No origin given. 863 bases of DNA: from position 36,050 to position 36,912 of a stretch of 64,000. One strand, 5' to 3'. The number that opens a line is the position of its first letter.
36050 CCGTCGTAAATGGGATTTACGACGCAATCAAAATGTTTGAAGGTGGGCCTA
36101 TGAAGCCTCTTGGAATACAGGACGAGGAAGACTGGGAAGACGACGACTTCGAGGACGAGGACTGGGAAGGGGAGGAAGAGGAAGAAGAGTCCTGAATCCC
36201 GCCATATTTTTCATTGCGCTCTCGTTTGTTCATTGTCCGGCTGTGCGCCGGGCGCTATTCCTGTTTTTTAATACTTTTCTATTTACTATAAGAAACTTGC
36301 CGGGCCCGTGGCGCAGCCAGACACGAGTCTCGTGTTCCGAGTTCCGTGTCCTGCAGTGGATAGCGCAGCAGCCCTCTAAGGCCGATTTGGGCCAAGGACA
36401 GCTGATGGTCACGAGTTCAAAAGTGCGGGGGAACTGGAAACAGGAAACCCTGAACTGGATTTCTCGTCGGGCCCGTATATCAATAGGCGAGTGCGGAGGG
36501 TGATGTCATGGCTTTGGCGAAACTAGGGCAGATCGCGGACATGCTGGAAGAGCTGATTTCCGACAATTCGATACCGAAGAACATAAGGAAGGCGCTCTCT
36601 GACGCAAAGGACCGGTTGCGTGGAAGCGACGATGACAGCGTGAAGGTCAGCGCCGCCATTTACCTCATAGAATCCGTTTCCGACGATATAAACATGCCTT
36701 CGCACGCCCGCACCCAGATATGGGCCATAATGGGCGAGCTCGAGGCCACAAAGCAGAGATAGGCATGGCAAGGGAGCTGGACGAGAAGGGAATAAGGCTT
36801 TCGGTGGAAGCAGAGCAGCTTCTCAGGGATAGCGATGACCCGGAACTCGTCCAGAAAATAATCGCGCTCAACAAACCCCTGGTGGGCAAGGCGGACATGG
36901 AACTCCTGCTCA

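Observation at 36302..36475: tRNA-Arg(TCT) split by three introns in the D-loop, anticodon loop and T-loop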

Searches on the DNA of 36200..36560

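Call 4: search_rna_families(source=window, start=36200, end=36560, threshold=evalue, max_evalue=10, show_alignments=3)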
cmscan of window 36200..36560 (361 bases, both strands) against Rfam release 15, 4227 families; matches with E-value up to 10: 1.
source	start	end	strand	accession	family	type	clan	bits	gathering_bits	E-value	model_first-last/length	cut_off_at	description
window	36294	36417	-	RF02919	ilvB-OMG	Cis-reg;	-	7.7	95.9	7.2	1-209/209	no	ilvB-OMG RNA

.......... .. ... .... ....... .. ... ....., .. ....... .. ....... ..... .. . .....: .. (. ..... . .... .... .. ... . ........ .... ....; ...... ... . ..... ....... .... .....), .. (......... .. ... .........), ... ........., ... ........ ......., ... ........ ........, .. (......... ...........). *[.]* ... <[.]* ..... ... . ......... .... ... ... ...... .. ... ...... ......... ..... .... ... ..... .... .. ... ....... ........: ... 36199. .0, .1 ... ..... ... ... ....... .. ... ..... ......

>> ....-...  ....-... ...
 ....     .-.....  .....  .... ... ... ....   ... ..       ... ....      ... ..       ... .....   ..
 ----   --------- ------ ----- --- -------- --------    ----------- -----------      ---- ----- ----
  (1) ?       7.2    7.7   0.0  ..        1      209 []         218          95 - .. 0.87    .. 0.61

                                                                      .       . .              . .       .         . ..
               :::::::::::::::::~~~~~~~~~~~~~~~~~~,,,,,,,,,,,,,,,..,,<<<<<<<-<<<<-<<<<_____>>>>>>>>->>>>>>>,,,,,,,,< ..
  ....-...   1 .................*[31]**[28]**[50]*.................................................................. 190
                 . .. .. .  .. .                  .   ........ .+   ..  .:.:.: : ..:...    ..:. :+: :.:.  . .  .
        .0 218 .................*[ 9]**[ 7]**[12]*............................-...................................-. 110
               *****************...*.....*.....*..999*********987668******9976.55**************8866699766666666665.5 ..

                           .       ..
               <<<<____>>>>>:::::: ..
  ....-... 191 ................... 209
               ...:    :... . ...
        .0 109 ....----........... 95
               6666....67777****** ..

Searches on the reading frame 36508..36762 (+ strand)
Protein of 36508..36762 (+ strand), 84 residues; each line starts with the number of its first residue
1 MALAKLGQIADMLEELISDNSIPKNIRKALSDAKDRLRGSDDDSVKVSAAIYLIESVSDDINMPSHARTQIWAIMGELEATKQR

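Call 8: search_protein_families(library=pfam, proteins=[window:36508-36762:+])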
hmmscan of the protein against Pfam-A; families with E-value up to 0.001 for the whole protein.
window:36508-36762:+ (84 aa): 1 family
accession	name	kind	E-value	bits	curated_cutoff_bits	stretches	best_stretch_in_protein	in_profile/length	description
PF03685.18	UPF0147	-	1.9e-24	86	23.6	1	5-80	4-80/81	Uncharacterised protein family (UPF0147)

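Call 57: find_encoding_contigs(protein=window:36508-36762:+, flank=1500, max_places=10)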
Protein window:36508-36762:+ (84 aa): 3 contigs read that carry it; 2 places shown.
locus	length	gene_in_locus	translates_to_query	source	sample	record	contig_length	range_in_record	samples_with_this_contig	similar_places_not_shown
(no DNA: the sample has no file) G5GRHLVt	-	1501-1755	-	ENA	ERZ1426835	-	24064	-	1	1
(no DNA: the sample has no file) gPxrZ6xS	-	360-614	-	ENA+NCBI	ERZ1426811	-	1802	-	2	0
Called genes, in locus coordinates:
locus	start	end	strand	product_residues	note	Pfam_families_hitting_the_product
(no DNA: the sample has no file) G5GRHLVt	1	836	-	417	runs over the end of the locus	PF02737:3HCDH_N (faint), PF03446:NAD_binding_2, PF03807:F420_oxidored, PF10727:Rossmann-like (faint), PF02153:PDH_N (weak), PF27505:6PGD_Tyr1_C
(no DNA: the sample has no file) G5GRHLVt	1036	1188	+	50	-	-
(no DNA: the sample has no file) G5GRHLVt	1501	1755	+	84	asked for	PF03685:UPF0147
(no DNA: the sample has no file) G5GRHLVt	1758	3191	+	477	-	PF01336:tRNA_anti-codon (weak), PF00149:Metallophos, PF04042:DNA_pol_E_B (weak), PF12850:Metallophos_2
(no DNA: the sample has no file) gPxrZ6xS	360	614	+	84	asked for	PF03685:UPF0147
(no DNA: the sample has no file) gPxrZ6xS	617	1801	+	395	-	?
